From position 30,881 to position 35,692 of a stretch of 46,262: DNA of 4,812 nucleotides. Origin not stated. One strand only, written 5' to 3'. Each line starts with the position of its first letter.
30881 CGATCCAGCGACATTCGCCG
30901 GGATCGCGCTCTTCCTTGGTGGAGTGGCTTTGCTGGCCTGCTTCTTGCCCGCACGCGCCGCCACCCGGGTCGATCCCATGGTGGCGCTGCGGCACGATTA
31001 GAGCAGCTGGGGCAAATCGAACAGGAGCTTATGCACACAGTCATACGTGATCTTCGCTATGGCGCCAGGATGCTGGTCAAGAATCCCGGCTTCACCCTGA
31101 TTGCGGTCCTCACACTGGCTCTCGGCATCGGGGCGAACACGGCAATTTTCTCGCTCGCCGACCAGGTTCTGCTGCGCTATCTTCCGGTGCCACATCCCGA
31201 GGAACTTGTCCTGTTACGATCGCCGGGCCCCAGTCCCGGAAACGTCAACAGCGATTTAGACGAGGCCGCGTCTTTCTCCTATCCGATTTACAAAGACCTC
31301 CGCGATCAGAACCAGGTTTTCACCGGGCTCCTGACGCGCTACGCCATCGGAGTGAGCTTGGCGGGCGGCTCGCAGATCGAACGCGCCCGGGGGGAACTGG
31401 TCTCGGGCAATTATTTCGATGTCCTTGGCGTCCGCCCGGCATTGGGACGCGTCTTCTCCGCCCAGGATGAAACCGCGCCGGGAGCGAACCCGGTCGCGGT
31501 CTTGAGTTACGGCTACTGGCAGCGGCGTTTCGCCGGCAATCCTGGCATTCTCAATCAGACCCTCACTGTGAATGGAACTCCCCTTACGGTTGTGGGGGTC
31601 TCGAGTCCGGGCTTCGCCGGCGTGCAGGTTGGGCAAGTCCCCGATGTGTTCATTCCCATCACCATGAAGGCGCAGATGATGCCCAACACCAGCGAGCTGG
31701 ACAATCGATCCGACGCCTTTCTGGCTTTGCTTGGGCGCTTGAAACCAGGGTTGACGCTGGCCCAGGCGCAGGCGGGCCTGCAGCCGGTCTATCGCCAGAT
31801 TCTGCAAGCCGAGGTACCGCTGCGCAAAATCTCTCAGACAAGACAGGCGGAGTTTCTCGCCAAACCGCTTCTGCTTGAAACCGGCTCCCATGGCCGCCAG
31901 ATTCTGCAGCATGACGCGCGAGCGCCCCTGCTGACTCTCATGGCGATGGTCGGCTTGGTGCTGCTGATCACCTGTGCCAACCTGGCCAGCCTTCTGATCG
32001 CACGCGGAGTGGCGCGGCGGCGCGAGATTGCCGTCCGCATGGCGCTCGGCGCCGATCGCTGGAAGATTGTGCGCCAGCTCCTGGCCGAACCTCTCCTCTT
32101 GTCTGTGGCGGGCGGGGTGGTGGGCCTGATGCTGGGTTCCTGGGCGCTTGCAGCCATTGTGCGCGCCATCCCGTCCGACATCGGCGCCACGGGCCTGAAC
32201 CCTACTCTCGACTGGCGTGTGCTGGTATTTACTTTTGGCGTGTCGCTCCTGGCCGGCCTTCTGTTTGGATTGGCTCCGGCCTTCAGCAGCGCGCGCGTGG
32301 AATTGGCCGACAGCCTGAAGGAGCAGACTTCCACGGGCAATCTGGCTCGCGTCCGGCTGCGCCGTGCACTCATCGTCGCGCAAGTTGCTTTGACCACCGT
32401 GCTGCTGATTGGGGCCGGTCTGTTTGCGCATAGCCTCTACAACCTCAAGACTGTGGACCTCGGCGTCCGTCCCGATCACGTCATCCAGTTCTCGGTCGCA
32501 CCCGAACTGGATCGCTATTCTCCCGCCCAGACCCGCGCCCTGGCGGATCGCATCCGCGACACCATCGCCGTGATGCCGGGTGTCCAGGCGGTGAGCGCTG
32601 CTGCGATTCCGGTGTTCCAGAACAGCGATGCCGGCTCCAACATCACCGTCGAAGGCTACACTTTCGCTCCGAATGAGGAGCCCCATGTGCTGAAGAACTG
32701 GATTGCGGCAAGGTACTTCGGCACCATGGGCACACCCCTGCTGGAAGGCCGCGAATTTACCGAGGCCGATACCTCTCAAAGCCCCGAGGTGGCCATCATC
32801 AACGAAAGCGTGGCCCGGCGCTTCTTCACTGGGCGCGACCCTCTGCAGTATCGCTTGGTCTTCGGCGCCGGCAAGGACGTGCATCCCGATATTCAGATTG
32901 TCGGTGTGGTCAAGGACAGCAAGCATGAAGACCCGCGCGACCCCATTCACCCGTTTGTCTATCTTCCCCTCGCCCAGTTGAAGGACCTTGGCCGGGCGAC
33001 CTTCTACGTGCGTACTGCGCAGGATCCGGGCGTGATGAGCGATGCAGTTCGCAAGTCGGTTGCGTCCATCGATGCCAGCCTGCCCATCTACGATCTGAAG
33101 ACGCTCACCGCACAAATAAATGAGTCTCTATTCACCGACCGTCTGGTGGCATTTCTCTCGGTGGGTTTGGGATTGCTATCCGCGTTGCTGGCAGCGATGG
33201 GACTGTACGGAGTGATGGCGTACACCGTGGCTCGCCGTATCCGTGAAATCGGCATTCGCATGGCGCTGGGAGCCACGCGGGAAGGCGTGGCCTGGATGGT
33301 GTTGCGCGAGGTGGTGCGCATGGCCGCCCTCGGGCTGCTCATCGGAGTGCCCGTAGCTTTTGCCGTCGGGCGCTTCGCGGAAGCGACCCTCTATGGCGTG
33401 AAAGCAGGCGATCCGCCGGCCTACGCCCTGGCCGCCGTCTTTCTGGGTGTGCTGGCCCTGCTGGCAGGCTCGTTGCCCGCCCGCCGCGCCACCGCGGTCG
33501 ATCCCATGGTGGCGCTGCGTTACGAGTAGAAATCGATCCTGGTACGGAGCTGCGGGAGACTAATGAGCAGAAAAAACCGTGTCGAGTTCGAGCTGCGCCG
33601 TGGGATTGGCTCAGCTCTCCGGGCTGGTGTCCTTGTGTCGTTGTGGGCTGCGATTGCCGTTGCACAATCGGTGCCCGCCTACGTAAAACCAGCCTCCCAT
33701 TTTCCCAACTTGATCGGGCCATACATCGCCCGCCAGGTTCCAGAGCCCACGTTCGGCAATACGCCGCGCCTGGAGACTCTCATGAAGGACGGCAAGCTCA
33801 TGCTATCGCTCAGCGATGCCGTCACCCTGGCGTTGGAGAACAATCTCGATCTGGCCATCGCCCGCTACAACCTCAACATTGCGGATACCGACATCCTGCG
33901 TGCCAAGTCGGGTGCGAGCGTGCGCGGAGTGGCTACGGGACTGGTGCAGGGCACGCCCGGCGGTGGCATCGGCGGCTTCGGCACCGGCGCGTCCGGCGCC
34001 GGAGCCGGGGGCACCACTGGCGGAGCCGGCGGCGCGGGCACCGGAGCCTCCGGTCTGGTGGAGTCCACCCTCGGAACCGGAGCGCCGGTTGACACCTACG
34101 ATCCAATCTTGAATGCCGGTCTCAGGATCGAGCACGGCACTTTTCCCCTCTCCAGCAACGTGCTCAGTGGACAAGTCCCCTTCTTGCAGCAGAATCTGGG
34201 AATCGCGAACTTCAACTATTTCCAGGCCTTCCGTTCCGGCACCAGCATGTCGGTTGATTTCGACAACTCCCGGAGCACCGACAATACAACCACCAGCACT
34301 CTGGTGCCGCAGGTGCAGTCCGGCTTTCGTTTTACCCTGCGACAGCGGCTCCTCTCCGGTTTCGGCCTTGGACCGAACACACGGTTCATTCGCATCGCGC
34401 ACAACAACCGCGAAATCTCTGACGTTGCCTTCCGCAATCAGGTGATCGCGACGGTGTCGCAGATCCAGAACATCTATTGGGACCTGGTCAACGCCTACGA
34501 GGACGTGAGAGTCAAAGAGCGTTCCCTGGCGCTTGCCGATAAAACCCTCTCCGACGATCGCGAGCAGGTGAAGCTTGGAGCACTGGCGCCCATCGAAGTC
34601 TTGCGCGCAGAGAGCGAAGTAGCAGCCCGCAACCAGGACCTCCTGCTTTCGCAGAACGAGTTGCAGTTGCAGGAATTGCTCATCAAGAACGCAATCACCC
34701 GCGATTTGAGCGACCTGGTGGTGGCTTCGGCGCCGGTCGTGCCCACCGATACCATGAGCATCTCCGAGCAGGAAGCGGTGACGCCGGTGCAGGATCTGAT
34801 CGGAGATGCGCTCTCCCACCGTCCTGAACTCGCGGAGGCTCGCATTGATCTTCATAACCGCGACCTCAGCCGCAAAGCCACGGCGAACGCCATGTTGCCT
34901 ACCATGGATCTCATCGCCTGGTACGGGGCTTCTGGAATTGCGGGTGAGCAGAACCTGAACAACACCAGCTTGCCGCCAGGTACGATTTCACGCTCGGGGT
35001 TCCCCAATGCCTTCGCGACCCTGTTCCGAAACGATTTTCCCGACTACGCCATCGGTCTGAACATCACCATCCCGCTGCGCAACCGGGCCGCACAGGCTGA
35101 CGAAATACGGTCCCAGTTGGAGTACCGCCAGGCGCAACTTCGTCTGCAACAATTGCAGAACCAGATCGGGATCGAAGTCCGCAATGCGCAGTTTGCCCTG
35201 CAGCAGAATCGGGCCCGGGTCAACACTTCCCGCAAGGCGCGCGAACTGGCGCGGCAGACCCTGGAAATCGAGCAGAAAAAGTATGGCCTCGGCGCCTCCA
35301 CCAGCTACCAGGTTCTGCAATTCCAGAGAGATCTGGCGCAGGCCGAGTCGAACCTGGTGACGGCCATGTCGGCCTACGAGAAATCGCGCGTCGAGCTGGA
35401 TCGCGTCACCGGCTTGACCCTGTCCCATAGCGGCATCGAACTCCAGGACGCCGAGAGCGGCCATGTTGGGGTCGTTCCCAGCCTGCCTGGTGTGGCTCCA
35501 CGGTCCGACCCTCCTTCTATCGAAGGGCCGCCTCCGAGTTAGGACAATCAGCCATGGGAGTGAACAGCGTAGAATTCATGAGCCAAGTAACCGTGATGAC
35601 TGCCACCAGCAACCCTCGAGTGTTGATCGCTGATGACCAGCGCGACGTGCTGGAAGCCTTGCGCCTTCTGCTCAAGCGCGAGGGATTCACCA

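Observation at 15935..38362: Self-regulated sigma-54 operon: one adaptor, one TolC duct and two ATPases, but six tandem ADOP-type duplicated MacB/FtsX permeases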

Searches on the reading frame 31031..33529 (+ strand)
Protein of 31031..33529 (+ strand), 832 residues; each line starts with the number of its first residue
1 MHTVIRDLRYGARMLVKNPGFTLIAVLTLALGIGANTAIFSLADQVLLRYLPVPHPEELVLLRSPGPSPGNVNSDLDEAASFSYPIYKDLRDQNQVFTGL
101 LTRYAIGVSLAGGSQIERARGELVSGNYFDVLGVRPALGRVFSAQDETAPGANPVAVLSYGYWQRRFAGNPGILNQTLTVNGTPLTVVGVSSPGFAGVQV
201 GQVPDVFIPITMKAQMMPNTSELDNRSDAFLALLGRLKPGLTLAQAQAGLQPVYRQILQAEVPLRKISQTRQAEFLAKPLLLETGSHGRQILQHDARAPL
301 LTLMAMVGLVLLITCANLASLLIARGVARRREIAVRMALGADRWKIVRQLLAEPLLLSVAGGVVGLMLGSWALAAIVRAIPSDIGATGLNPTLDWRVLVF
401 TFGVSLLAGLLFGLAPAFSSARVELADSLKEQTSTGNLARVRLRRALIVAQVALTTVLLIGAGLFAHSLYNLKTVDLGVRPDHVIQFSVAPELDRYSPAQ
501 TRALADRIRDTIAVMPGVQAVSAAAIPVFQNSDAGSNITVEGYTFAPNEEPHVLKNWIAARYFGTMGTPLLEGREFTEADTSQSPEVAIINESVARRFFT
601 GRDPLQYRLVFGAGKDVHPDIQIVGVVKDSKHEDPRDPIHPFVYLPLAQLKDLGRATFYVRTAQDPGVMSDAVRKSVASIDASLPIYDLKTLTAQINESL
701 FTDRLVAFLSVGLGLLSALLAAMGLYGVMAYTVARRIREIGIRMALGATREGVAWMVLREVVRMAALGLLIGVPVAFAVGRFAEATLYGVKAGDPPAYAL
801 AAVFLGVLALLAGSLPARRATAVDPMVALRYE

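Call 3: search_protein_families(library=pfam, proteins=[window:31031-33529:+])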
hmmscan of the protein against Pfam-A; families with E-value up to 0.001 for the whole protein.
window:31031-33529:+ (832 aa): 2 families
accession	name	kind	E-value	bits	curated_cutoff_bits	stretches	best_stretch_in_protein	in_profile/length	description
PF12704.14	MacB_PCD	-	1.7e-37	130.2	27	2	22-251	1-205/207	MacB-like periplasmic core domain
PF02687.27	FtsX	-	3.5e-28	98.5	25.5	2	305-423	2-118/120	FtsX-like permease C-terminal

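Call 4: search_protein_families(library=ncbifam, proteins=[window:31031-33529:+])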
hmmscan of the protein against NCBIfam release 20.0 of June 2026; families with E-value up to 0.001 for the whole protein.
window:31031-33529:+ (832 aa): 5 families
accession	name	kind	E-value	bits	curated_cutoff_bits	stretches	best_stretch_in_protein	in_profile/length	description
TIGR03434.1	ADOP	subfamily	8.4e-284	943.6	622.3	1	5-832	2-803/803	ADOP family duplicated permease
NF007826.0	PRK10535.1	equivalog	7.3e-25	87.3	966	2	558-830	372-646/648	macrolide ABC transporter ATP-binding protein/permease MacB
NF038008.1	ABC_perm_DarB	equivalog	1.1e-05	23.6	700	1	298-513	271-479/777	darobactin export ABC transporter permease subunit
NF038347.1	FtsX_Gpos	exception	0.0002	20.8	225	0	303-422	166-292/296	permease-like cell division protein FtsX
TIGR02212.1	lolCE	equivalog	0.00094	18.2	362.45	1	305-430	271-409/411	lipoprotein-releasing ABC transporter permease subunit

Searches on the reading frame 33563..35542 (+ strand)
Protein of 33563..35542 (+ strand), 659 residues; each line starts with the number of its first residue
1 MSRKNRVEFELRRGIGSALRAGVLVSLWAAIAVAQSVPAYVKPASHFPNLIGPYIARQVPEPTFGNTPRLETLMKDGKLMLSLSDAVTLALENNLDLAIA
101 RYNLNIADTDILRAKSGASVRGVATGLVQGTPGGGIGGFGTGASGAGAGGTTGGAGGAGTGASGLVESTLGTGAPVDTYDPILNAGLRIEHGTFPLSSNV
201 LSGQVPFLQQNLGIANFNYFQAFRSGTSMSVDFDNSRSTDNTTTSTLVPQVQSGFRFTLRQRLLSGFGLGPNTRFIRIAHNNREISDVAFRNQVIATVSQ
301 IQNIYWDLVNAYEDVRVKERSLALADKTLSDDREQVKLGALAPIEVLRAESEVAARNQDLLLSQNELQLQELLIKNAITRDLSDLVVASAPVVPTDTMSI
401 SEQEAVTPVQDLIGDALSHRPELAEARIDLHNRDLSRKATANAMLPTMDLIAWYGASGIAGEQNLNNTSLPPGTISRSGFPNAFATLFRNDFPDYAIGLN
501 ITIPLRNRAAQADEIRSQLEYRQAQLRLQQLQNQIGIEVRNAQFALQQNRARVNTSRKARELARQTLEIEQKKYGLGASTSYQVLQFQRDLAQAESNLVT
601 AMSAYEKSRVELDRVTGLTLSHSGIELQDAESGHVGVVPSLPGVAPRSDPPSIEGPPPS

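Call 3: search_protein_families(library=pfam, proteins=[window:33563-35542:+])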
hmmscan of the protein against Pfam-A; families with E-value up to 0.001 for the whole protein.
window:33563-35542:+ (659 aa): 1 family
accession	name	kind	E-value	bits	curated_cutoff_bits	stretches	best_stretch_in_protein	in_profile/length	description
PF02321.23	OEP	-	9.8e-44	149.8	22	2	410-617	2-187/187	Outer membrane efflux protein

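Call 4: search_protein_families(library=ncbifam, proteins=[window:33563-35542:+])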
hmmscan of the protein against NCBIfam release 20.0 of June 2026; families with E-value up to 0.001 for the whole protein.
window:33563-35542:+ (659 aa): 3 families
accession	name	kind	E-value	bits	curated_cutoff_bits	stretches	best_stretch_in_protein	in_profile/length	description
TIGR01844.1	type_I_sec_TolC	subfamily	1.3e-18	67.2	225.15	1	235-617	50-398/414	TolC family outer membrane protein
TIGR01845.1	outer_NodT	subfamily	3.8e-12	45.8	210.05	1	290-612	160-453/460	efflux transporter outer membrane subunit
NF007002.0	PRK09465.1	equivalog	1.8e-05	23.5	495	1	277-621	108-427/460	outer membrane channel protein TolC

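Call 28: search_solved_structures(query=window:33563-35542:+, max_evalue=0.01)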
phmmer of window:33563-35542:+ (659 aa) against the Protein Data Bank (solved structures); distinct sequences matched with E-value up to 0.01: 0.

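Call 38: find_homologous_proteins(query=window:33563-35542:+, max_evalue=1e-20)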
Query window:33563-35542:+ (659 aa): 8000 proteins with E <= 1e-20 among 8000 candidates; the best 120 are listed.
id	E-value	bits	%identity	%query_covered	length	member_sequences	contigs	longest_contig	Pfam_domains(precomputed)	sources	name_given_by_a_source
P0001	0.0e+0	1434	100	100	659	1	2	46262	PF02321.24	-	-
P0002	0.0e+0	1263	88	99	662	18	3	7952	PF02321.24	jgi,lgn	jgi:outer membrane protein TolC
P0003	0.0e+0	1241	87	98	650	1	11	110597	PF02321.24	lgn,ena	-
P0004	0.0e+0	1237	89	96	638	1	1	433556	PF02321.24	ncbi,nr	ncbi:MAG: TolC family protein [Acidobacteriia bacterium]|nr:TolC family protein [Terriglobia bacteri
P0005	0.0e+0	1235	86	98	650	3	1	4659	PF02321.24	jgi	jgi:outer membrane protein TolC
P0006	0.0e+0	1181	84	97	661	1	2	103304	PF02321.24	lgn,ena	-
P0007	0.0e+0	1181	82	100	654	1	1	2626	PF02321.24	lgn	-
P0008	0.0e+0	1176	85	94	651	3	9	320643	PF02321.24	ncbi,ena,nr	ncbi:MAG: TolC family protein [Acidobacteriia bacterium]|nr:TolC family protein [Terriglobia bacteri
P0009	0.0e+0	1168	83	97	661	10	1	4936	PF02321.24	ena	-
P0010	0.0e+0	1160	80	99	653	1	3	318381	PF02321.24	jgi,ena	-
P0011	0.0e+0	1156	83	96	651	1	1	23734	PF02321.24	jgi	jgi:outer membrane protein TolC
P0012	0.0e+0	1154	84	94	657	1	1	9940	PF02321.24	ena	-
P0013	0.0e+0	1152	80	98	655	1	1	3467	PF02321.24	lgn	-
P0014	0.0e+0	1146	82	96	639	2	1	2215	PF02321.24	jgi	jgi:outer membrane protein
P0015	0.0e+0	1145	79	100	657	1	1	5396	PF02321.24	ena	-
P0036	0.0e+0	1015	76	94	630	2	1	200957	PF02321.24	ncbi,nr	ncbi:MAG TPA: TolC family protein [Terriglobales bacterium]|nr:TolC family protein [Terriglobales ba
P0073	2.2e-287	972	71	95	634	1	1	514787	PF02321.24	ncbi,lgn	ncbi:MAG: TolC family protein [Terriglobales bacterium]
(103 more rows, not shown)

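Call 39: find_encoding_contigs(protein=P0004, flank=10000, max_places=2)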
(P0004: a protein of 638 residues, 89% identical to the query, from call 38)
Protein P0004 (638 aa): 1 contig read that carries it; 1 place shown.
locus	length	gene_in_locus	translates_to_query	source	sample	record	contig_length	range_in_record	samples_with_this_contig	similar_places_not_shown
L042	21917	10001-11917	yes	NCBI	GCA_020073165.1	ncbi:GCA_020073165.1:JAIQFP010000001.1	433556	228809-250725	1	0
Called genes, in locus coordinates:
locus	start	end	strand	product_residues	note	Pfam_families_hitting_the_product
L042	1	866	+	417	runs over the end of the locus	PF25989:YknX_C (faint)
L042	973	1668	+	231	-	PF13555:AAA_29 (weak), PF00005:ABC_tran, PF02463:SMC_N (weak), PF13304:AAA_21 (weak)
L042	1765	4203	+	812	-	PF12704:MacB_PCD, PF02687:FtsX, PF12704:MacB_PCD, PF02687:FtsX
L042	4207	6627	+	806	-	PF12704:MacB_PCD, PF02687:FtsX, PF12704:MacB_PCD, PF02687:FtsX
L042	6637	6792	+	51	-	-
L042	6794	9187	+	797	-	PF12704:MacB_PCD, PF02687:FtsX, PF12704:MacB_PCD, PF02687:FtsX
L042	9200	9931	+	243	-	PF00005:ABC_tran, PF13304:AAA_21 (weak)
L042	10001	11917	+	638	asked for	PF02321:OEP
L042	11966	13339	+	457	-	PF00072:Response_reg, PF00158:Sigma54_activat, PF14532:Sigma54_activ_2, PF07728:AAA_5, PF25601:AAA_lid_14, PF02954:HTH_8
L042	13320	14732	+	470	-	PF02518:HATPase_c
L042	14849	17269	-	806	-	-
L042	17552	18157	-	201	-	-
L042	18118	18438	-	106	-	-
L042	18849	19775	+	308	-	PF12706:Lactamase_B_2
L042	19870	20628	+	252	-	PF03070:TENA_THI-4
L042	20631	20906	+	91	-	PF05402:PqqD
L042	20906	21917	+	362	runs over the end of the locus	PF04055:Radical_SAM, PF13186:SPASM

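Call 40: find_encoding_contigs(protein=P0073, flank=10000, max_places=2)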
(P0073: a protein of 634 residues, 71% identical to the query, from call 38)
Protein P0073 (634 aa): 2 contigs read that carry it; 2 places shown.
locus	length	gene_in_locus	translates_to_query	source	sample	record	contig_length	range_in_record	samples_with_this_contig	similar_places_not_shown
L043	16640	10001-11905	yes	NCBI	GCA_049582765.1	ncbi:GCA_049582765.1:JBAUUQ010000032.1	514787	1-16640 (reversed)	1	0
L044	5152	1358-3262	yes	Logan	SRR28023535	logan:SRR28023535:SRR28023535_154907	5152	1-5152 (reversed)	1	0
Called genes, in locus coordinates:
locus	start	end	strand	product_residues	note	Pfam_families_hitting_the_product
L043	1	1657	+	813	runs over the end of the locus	PF12704:MacB_PCD, PF02687:FtsX, PF12704:MacB_PCD, PF02687:FtsX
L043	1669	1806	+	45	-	-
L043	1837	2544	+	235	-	PF00005:ABC_tran, PF13304:AAA_21 (weak)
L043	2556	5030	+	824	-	PF12704:MacB_PCD, PF02687:FtsX, PF12704:MacB_PCD, PF02687:FtsX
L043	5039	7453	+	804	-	PF12704:MacB_PCD, PF02687:FtsX, PF12704:MacB_PCD, PF02687:FtsX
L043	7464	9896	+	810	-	PF12704:MacB_PCD, PF02687:FtsX, PF12704:MacB_PCD, PF02687:FtsX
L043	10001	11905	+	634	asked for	PF02321:OEP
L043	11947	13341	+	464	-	PF00072:Response_reg, PF00158:Sigma54_activat, PF14532:Sigma54_activ_2, PF07728:AAA_5 (weak), PF25601:AAA_lid_14, PF02954:HTH_8, PF18024:HTH_50 (weak)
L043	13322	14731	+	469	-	PF08448:PAS_4 (faint), PF02518:HATPase_c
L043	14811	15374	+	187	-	-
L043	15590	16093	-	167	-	-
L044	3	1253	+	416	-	?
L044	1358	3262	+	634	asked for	PF02321:OEP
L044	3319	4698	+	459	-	PF00072:Response_reg, PF00158:Sigma54_activat, PF14532:Sigma54_activ_2, PF07728:AAA_5 (weak), PF25601:AAA_lid_14, PF02954:HTH_8, PF18024:HTH_50 (weak)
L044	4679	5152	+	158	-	?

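Call 41: find_encoding_contigs(protein=P0036, flank=10000, max_places=2)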
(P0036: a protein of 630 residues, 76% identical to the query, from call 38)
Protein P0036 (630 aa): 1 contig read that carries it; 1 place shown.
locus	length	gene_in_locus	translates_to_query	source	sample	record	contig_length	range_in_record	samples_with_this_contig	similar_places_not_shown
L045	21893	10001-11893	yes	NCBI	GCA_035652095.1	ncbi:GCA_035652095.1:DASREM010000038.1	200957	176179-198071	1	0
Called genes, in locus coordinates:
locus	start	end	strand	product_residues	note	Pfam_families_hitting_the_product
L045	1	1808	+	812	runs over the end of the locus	PF12704:MacB_PCD, PF02687:FtsX, PF12704:MacB_PCD, PF02687:FtsX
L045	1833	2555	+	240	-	PF00005:ABC_tran, PF13175:AAA_15 (faint), PF13304:AAA_21 (weak)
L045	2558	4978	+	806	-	PF12704:MacB_PCD, PF02687:FtsX, PF12704:MacB_PCD, PF02687:FtsX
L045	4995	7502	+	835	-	PF12704:MacB_PCD, PF02687:FtsX, PF12704:MacB_PCD, PF02687:FtsX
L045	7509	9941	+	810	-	PF12704:MacB_PCD, PF02687:FtsX, PF12704:MacB_PCD, PF02687:FtsX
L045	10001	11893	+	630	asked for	PF02321:OEP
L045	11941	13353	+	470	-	PF00072:Response_reg, PF00158:Sigma54_activat, PF14532:Sigma54_activ_2, PF07728:AAA_5 (weak), PF25601:AAA_lid_14, PF02954:HTH_8, PF18024:HTH_50 (weak)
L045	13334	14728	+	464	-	PF02518:HATPase_c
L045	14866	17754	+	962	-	PF03710:GlnE, PF08335:GlnD_UR_UTase, PF03710:GlnE, PF08335:GlnD_UR_UTase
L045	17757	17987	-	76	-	-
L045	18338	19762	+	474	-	PF00180:Iso_dh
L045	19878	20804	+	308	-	PF00056:Ldh_1_N, PF02866:Ldh_1_C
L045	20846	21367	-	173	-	-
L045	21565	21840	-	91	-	-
